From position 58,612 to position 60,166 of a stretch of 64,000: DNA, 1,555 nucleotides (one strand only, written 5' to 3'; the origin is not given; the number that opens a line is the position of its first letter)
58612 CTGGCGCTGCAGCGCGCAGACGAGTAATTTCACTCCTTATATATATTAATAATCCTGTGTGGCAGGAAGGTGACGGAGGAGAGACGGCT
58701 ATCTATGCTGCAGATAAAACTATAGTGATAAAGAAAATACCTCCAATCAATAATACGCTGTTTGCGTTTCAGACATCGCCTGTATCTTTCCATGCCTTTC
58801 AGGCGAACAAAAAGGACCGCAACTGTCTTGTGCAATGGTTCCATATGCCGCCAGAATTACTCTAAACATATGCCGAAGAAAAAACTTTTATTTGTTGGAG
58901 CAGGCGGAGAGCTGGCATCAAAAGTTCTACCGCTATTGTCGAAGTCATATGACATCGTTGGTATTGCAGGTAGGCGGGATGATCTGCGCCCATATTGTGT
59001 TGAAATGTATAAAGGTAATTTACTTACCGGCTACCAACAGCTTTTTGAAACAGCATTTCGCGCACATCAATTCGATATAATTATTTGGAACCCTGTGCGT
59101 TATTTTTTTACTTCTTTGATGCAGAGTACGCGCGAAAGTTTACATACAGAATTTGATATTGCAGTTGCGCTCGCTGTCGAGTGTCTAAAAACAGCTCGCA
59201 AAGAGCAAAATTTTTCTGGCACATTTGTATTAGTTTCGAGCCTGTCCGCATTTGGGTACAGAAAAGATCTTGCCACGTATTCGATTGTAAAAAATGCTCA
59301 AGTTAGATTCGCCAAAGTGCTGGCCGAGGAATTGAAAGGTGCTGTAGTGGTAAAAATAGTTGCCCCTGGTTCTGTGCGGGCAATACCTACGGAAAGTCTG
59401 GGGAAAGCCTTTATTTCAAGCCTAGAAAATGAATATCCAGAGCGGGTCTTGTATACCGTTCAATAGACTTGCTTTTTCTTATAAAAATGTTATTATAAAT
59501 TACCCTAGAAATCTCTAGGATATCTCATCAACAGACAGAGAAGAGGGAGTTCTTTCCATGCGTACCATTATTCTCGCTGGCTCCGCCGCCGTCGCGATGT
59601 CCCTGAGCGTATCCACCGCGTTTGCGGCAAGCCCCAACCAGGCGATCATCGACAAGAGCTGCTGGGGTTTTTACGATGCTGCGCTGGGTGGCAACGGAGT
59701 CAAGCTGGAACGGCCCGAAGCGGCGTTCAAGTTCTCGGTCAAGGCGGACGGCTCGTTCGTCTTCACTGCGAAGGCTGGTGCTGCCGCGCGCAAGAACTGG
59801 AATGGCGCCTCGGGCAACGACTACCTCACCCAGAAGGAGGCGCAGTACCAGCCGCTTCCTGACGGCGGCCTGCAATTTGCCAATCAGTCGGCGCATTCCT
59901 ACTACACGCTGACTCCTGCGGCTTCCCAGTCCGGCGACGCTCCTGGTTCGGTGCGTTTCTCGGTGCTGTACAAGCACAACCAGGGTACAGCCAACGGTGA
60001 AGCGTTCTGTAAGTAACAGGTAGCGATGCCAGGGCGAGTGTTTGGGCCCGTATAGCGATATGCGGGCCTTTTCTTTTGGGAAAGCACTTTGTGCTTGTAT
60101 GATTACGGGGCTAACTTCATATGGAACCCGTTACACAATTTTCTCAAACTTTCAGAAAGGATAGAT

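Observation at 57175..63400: tRNA-Gly-adjacent low-GC island encoding a YcaO cyclodehydratase plus SagB-type dehydrogenase: a TOMM/LAP-like RiPP biosynthetic cluster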

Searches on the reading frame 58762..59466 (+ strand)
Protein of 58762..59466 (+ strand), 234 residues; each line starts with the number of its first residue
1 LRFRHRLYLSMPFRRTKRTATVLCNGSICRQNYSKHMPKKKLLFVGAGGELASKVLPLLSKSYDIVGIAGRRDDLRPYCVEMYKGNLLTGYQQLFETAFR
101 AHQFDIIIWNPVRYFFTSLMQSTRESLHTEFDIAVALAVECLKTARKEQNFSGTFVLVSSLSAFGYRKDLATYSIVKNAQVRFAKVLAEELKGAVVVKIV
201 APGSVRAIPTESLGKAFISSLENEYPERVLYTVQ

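Call 4: search_protein_families(library=pfam, proteins=[window:58762-59466:+], max_evalue=0.01)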
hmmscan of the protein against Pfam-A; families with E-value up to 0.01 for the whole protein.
window:58762-59466:+ (234 aa): 2 families
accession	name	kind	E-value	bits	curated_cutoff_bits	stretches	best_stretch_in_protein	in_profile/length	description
PF13561.12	adh_short_C2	-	8e-07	29.3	27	1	117-226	87-199/236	Enoyl-(Acyl carrier protein) reductase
PF00106.31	adh_short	-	2.6e-06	27.5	26.6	1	105-207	79-184/195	short chain dehydrogenase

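Call 5: search_protein_families(library=ncbifam, proteins=[window:58762-59466:+], max_evalue=0.01)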
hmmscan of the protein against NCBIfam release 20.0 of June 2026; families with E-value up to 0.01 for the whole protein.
window:58762-59466:+ (234 aa): 49 families (the best 25 are shown)
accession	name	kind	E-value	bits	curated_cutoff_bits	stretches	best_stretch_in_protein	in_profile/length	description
NF004746.0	PRK06077.1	equivalog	1.8e-10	40.6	320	1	92-229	72-209/252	3-ketoacyl-(acyl-carrier-protein) reductase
NF047420.2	EF_P_mod_YmfI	equivalog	2.3e-08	34.1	238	1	91-228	64-201/236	elongation factor P 5-aminopentanone reductase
NF005753.0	PRK07577.1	equivalog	7.4e-08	32.2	310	1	40-206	4-173/237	SDR family oxidoreductase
NF005559.1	PRK07231.1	subfamily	3.7e-07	29.9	215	1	101-209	78-190/249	glucose 1-dehydrogenase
NF005754.0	PRK07578.1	equivalog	2.6e-06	27.5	167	1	40-206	1-158/200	short chain dehydrogenase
NF006598.0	PRK09135.1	equivalog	6.3e-06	25.9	288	1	92-206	73-189/249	pteridine reductase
TIGR03971.1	SDR_subfam_1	subfamily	8.1e-06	25.4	300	1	103-207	92-200/271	mycofactocin-coupled SDR family oxidoreductase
NF006074.0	PRK08220.1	equivalog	1.4e-05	24.8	312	1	121-206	93-181/251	2,3-dihydro-2,3-dihydroxybenzoate dehydrogenase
NF006099.0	PRK08251.1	equivalog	3e-05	23.4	253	1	121-210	105-194/250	SDR family oxidoreductase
NF006565.0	PRK09072.1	equivalog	4.2e-05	23.2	238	1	89-208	65-184/265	SDR family oxidoreductase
NF006120.0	PRK08264.1-6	subfamily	4.7e-05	23.1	274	1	92-207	67-186/246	SDR family oxidoreductase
NF006073.0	PRK08219.1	equivalog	4.8e-05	23.2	218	1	41-206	5-175/227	SDR family oxidoreductase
TIGR04316.1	dhbA_paeA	equivalog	6.2e-05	22.7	300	1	119-206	91-181/250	2,3-dihydro-2,3-dihydroxybenzoate dehydrogenase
TIGR04504.1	SDR_subfam_2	subfamily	9.2e-05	22.3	250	1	146-206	137-198/260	mycofactocin-coupled SDR family oxidoreductase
NF004202.0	PRK05653.2-2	equivalog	0.0001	22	333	1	104-232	85-217/259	3-oxoacyl-ACP reductase FabG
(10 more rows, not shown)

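Call 68: search_protein_families(library=padloc, proteins=[window:58870-59463:+], max_evalue=0.01)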
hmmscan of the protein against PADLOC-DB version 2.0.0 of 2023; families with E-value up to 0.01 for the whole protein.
window:58870-59463:+ (198 aa): 0 families

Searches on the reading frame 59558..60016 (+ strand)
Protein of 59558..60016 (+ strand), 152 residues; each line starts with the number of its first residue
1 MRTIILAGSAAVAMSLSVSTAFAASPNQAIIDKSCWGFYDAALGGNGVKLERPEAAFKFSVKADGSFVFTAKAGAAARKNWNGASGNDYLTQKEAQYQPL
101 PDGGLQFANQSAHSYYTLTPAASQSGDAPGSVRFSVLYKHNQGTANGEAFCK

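Call 4: search_protein_families(library=pfam, proteins=[window:59558-60016:+], max_evalue=0.01)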
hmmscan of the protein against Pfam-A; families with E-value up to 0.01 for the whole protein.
window:59558-60016:+ (152 aa): 0 families

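Call 5: search_protein_families(library=ncbifam, proteins=[window:59558-60016:+], max_evalue=0.01)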
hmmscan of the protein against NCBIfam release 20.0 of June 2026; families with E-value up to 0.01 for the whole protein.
window:59558-60016:+ (152 aa): 0 families

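Call 68: search_protein_families(library=padloc, proteins=[window:59558-60013:+], max_evalue=0.01)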
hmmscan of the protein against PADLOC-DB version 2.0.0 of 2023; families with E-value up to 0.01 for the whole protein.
window:59558-60013:+ (152 aa): 0 families
